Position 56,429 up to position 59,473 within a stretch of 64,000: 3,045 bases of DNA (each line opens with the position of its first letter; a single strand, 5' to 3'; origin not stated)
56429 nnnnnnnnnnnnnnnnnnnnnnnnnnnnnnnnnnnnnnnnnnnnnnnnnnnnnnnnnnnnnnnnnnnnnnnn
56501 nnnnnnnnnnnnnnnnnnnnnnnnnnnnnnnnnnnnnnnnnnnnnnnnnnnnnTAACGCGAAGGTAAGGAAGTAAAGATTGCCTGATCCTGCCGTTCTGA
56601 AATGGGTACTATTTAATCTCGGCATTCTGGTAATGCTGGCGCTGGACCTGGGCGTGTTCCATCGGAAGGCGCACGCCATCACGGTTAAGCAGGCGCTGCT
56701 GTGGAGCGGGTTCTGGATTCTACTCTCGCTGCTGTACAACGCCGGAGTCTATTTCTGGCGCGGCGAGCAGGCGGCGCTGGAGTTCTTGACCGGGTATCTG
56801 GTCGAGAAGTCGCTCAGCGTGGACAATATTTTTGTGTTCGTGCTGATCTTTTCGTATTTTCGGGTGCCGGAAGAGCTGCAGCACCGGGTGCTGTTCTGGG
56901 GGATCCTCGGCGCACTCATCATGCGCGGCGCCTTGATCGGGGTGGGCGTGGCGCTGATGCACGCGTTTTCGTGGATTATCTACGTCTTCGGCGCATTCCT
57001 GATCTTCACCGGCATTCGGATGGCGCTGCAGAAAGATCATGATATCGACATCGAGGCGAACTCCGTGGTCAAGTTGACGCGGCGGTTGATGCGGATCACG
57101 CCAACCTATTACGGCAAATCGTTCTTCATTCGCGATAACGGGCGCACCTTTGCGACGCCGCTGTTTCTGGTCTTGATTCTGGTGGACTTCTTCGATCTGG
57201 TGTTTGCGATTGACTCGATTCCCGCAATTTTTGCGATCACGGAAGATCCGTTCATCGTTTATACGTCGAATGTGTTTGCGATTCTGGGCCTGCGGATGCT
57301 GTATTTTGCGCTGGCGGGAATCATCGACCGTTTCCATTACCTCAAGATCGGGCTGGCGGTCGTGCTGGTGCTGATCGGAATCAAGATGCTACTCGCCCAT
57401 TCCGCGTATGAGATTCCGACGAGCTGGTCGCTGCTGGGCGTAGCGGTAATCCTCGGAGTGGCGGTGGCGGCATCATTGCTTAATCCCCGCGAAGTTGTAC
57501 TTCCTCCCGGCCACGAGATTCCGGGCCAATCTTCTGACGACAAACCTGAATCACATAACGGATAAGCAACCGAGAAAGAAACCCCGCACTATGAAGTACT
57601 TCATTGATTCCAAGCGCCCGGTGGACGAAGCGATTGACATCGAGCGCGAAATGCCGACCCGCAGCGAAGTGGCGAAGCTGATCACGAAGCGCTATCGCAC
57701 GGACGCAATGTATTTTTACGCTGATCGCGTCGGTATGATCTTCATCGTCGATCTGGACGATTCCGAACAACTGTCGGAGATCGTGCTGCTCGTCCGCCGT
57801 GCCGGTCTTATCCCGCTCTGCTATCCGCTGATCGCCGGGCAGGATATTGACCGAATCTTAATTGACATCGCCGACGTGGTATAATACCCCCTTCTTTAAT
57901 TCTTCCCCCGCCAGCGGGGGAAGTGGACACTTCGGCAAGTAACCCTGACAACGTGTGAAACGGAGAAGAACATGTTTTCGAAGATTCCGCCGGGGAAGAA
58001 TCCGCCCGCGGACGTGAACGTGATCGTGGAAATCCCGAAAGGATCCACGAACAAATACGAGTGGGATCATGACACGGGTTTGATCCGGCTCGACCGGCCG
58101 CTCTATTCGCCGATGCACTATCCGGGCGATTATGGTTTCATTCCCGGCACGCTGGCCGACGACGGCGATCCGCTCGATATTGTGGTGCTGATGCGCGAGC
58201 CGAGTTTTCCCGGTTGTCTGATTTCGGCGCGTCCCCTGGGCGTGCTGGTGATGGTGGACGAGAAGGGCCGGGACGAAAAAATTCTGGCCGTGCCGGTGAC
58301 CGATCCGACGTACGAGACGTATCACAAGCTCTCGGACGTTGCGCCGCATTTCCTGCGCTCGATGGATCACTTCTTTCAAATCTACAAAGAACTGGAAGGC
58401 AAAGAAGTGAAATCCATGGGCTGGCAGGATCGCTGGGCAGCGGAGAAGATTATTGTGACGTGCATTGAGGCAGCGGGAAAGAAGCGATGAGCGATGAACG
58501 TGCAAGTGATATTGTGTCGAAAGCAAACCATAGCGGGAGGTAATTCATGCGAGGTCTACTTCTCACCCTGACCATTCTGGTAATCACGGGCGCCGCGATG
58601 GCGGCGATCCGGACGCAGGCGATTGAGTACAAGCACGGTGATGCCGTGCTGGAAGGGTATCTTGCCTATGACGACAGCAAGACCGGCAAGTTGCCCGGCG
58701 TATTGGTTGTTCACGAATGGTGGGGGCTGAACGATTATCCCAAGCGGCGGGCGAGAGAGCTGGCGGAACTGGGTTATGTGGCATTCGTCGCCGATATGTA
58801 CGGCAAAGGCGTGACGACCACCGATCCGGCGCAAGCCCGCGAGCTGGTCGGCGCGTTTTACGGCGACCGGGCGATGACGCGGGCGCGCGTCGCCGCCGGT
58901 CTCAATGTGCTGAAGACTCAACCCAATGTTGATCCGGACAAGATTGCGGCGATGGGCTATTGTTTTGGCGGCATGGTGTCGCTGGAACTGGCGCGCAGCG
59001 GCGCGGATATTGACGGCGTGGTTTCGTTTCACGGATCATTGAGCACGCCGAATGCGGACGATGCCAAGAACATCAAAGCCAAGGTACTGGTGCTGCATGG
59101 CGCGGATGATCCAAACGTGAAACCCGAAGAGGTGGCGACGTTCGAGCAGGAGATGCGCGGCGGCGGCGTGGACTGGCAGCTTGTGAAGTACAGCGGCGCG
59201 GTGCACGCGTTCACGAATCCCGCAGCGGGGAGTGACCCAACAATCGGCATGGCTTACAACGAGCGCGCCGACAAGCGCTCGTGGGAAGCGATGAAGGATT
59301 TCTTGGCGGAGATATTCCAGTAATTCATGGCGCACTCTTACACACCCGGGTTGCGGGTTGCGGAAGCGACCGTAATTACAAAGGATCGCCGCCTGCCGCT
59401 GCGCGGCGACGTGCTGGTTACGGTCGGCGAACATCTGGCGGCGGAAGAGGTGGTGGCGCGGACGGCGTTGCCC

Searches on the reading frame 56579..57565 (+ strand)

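Call 63: search_protein_families(library=pfam, proteins=[window:56579-57565:+], max_evalue=0.0001)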
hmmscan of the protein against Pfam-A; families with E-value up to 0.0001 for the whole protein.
window:56579-57565:+ (328 aa): 1 family
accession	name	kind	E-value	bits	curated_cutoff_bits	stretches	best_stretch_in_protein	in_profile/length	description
PF03741.22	TerC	-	4.5e-54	183.3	27.8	1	70-273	1-177/178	Integral membrane protein TerC family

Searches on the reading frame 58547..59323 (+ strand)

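Call 63: search_protein_families(library=pfam, proteins=[window:58547-59323:+], max_evalue=0.0001)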
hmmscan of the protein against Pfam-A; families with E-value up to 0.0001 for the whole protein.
window:58547-59323:+ (258 aa): 5 families
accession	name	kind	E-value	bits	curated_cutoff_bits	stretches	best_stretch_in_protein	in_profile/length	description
PF01738.24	DLH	-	1.6e-54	185.3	21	1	36-256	2-216/217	Dienelactone hydrolase family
PF00326.27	Peptidase_S9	-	1e-09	38.7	22.6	1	169-227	134-194/213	Prolyl oligopeptidase family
PF08840.17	BAAT_C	-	4.2e-07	30.7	20.9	0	118-167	9-58/210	BAAT / Acyl-CoA thioester hydrolase C terminal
PF12146.15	Hydrolase_4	-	2.2e-05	24.3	27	0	171-223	185-235/239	Serine aminopeptidase, S33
PF02230.22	Abhydrolase_2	-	9e-05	22.8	23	0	126-222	101-201/217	Phospholipase/Carboxylesterase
